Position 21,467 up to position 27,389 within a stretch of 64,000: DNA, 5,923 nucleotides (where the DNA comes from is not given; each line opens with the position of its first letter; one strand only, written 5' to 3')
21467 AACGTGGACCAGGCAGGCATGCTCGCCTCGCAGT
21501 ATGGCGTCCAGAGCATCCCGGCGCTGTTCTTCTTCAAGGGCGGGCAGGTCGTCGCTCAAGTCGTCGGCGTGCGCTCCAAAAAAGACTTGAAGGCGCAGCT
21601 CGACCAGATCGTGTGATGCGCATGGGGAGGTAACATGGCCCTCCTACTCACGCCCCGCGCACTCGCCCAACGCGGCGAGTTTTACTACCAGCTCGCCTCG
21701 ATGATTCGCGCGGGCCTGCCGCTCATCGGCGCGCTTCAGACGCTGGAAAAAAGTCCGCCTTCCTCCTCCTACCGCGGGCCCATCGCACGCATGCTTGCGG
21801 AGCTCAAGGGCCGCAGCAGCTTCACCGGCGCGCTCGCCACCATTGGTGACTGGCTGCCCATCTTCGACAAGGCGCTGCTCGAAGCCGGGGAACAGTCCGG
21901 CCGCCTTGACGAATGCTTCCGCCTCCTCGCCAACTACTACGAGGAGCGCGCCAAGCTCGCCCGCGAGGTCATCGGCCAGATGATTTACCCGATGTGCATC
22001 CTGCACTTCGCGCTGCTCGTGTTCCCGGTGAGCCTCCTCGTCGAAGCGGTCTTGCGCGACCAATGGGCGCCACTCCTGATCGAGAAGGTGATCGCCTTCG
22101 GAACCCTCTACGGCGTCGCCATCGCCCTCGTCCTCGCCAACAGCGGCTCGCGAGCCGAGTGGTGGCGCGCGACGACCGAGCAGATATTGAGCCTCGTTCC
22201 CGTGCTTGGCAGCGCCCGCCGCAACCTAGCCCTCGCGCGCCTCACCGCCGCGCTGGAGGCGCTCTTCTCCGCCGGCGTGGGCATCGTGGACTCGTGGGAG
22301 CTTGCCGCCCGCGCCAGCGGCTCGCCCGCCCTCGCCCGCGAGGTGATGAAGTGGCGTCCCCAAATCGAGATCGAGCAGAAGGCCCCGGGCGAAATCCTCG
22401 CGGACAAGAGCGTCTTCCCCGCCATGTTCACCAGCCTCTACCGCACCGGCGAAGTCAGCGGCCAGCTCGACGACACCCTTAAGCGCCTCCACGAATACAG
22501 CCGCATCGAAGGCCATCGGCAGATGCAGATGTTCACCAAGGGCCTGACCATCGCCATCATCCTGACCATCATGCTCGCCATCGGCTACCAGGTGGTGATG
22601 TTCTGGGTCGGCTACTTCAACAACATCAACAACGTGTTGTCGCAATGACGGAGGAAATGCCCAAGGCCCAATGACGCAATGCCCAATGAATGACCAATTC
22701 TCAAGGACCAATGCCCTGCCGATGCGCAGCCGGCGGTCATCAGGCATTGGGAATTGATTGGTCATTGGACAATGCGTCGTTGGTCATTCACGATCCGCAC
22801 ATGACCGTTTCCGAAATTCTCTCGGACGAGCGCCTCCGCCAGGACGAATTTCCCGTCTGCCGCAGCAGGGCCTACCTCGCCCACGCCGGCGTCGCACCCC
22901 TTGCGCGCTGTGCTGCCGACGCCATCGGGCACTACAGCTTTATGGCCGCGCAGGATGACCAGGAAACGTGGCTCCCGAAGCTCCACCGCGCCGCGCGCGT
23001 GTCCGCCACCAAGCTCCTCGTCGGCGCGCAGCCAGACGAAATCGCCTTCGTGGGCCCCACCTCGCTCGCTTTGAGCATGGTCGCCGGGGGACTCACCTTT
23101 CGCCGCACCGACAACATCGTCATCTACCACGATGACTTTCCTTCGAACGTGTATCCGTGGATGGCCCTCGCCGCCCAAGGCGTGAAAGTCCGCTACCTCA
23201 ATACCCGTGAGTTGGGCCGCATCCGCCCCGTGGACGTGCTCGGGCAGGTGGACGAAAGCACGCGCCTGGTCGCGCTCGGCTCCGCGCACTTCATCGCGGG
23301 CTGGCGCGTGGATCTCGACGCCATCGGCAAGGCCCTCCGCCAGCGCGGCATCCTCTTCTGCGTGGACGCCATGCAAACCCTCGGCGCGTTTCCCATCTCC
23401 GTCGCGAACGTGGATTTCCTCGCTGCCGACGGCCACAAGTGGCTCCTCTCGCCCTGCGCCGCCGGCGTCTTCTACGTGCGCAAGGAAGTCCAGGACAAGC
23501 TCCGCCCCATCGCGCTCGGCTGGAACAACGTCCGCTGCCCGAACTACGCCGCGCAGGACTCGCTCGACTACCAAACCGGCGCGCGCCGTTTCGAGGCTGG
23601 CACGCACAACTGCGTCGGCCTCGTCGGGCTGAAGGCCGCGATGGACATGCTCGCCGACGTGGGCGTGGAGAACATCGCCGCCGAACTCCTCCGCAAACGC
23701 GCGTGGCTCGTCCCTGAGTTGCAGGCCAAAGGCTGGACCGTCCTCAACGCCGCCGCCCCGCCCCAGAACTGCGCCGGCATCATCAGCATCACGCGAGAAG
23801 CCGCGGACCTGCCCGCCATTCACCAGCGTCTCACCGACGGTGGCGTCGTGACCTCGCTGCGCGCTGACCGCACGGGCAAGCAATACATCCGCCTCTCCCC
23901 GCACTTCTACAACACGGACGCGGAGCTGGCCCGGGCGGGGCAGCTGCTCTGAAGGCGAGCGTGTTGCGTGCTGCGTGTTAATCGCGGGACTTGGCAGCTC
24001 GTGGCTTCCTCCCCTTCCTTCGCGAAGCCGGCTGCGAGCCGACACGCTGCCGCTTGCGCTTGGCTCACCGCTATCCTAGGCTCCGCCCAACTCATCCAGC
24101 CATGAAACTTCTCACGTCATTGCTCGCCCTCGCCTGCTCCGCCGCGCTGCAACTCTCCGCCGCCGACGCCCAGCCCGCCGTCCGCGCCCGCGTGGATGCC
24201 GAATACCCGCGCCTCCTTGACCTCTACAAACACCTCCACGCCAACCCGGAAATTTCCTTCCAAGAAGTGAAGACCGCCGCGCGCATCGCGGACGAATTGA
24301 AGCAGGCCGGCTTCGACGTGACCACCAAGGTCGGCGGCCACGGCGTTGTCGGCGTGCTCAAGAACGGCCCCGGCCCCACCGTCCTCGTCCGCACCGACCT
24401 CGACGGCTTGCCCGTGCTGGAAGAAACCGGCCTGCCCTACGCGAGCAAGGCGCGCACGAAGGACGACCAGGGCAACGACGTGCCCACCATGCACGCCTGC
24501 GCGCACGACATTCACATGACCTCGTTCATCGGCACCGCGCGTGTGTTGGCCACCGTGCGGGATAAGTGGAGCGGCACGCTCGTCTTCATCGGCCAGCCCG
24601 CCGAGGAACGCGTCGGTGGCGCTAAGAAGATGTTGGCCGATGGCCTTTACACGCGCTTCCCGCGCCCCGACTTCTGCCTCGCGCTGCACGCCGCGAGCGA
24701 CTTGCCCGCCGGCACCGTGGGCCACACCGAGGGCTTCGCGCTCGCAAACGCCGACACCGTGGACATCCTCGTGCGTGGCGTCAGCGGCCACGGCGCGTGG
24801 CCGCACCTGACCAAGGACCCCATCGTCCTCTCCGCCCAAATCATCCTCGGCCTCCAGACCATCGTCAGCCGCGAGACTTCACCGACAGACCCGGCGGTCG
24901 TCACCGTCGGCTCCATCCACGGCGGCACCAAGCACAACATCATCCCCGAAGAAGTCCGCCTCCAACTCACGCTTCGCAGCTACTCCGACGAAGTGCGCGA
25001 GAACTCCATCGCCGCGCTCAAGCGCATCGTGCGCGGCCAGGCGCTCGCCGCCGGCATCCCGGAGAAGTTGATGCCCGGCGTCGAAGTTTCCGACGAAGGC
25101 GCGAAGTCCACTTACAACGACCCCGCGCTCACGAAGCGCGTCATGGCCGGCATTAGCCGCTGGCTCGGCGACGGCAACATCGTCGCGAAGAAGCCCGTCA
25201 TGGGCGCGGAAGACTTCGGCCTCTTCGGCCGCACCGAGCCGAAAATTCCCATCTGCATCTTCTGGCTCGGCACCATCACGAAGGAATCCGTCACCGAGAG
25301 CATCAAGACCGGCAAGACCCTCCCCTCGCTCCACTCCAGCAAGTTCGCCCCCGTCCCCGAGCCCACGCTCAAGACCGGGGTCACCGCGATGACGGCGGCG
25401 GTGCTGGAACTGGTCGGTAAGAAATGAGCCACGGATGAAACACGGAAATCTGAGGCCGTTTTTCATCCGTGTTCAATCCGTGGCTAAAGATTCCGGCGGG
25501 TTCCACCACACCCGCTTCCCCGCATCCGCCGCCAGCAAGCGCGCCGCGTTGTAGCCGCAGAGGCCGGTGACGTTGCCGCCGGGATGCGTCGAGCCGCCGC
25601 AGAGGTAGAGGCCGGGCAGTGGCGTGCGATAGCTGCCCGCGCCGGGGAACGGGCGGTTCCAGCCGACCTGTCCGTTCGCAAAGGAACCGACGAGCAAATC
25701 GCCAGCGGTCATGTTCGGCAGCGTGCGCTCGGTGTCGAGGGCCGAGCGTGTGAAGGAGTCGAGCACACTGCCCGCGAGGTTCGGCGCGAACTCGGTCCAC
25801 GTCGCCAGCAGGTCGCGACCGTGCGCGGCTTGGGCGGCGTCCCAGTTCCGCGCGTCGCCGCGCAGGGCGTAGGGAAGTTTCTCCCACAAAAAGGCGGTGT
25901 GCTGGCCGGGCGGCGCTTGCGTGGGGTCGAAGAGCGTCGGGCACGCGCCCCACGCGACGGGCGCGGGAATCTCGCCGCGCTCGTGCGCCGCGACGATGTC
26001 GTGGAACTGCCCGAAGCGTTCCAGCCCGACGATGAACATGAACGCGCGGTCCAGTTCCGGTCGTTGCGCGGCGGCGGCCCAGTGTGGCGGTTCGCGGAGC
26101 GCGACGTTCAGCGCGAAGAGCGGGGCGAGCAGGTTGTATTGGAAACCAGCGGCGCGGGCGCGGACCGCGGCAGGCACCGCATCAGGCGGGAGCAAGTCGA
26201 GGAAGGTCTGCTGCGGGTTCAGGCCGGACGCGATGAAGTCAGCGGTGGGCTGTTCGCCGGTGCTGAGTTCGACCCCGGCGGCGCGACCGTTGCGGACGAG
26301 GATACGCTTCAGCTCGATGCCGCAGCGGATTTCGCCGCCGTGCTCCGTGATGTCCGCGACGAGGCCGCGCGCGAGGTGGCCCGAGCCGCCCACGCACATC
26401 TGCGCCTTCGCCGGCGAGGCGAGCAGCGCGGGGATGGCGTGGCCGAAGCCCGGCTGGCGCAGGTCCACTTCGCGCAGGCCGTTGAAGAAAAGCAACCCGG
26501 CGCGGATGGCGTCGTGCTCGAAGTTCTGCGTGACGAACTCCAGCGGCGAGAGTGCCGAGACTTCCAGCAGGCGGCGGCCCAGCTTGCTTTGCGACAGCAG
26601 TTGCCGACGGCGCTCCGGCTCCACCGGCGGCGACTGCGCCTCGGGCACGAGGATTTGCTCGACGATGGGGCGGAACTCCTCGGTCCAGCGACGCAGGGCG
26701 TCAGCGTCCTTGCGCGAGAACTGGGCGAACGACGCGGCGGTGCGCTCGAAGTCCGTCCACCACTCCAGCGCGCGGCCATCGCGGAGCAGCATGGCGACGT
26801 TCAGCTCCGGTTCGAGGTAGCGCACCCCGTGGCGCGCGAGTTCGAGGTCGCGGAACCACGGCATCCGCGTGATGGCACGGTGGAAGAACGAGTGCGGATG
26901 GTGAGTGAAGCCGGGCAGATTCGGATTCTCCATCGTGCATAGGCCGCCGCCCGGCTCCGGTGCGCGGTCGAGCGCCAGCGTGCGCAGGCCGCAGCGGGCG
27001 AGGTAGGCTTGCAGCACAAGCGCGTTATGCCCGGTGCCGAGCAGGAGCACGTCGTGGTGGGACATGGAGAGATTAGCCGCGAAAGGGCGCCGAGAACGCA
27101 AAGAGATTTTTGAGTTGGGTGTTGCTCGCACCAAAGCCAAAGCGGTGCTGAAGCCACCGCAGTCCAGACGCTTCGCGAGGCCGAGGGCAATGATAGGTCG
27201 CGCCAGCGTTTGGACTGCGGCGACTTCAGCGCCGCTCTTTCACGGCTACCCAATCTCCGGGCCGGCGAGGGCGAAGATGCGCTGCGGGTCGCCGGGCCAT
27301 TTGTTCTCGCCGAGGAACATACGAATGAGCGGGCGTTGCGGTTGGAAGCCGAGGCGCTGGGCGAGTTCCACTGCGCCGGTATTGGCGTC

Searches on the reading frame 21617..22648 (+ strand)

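Call 14: search_protein_families(library=pfam, proteins=[window:21617-22648:+], max_evalue=0.01)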
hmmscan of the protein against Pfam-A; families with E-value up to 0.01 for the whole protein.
window:21617-22648:+ (343 aa): 1 family
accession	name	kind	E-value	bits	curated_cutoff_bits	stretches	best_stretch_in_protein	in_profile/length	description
PF00482.28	T2SSF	-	1.4e-33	115.9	25.2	2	22-141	1-121/125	Type II secretion system (T2SS), protein F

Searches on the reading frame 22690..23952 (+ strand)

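Call 14: search_protein_families(library=pfam, proteins=[window:22690-23952:+], max_evalue=0.01)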
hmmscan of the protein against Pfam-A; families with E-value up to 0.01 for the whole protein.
window:22690-23952:+ (420 aa): 1 family
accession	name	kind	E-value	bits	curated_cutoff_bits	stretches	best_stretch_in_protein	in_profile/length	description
PF00266.25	Aminotran_5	-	1.2e-47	163.2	21.5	1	62-412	2-367/371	Aminotransferase class-V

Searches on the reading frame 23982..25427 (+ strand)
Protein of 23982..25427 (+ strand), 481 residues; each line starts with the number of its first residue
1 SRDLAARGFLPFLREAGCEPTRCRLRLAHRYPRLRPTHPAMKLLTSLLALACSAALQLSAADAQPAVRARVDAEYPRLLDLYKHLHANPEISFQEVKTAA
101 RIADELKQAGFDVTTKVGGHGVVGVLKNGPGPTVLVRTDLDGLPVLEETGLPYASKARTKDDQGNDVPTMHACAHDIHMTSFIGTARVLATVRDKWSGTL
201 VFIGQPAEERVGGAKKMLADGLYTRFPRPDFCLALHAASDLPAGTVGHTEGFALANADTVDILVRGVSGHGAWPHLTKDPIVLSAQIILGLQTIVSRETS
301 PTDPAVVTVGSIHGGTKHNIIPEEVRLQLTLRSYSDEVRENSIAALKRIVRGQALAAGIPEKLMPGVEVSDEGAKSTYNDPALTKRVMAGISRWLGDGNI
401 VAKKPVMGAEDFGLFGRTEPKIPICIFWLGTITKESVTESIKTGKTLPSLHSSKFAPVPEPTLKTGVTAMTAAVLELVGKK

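Call 14: search_protein_families(library=pfam, proteins=[window:23982-25427:+], max_evalue=0.01)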
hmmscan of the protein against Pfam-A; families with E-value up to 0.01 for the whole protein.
window:23982-25427:+ (481 aa): 2 families
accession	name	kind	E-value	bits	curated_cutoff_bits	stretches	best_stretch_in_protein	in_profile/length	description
PF01546.33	Peptidase_M20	-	2.2e-27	96.8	24.6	1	135-432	1-177/206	Peptidase family M20/M25/M40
PF07687.19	M20_dimer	-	3.9e-14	52.9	21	1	256-352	5-101/107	Peptidase dimerisation domain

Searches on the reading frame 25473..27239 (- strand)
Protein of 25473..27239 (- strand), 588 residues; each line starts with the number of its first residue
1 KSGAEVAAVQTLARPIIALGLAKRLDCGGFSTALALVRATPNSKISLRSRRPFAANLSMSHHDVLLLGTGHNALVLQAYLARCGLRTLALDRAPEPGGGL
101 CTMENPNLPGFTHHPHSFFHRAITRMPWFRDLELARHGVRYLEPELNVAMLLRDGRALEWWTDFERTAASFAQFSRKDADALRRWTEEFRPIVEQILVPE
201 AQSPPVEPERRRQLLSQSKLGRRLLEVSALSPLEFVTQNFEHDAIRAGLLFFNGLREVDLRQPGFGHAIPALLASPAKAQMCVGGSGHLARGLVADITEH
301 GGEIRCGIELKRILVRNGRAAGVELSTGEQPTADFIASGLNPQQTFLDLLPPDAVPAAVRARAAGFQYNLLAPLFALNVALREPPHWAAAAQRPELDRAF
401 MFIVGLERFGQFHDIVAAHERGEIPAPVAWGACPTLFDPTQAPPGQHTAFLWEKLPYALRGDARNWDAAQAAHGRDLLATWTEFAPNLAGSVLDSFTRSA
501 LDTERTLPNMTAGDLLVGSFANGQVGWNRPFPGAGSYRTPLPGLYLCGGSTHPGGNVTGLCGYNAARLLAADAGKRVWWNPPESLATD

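Call 14: search_protein_families(library=pfam, proteins=[window:25473-27239:-], max_evalue=0.01)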
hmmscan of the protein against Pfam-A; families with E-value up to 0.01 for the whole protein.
window:25473-27239:- (588 aa): 2 families
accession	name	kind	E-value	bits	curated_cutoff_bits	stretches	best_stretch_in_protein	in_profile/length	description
PF01593.30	Amino_oxidase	-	8.5e-06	25.7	19.8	1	169-391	95-300/443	Flavin containing amine oxidoreductase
PF13450.12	NAD_binding_8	-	0.0011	19.6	21.9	0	67-119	2-53/68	NAD(P)-binding Rossmann-like domain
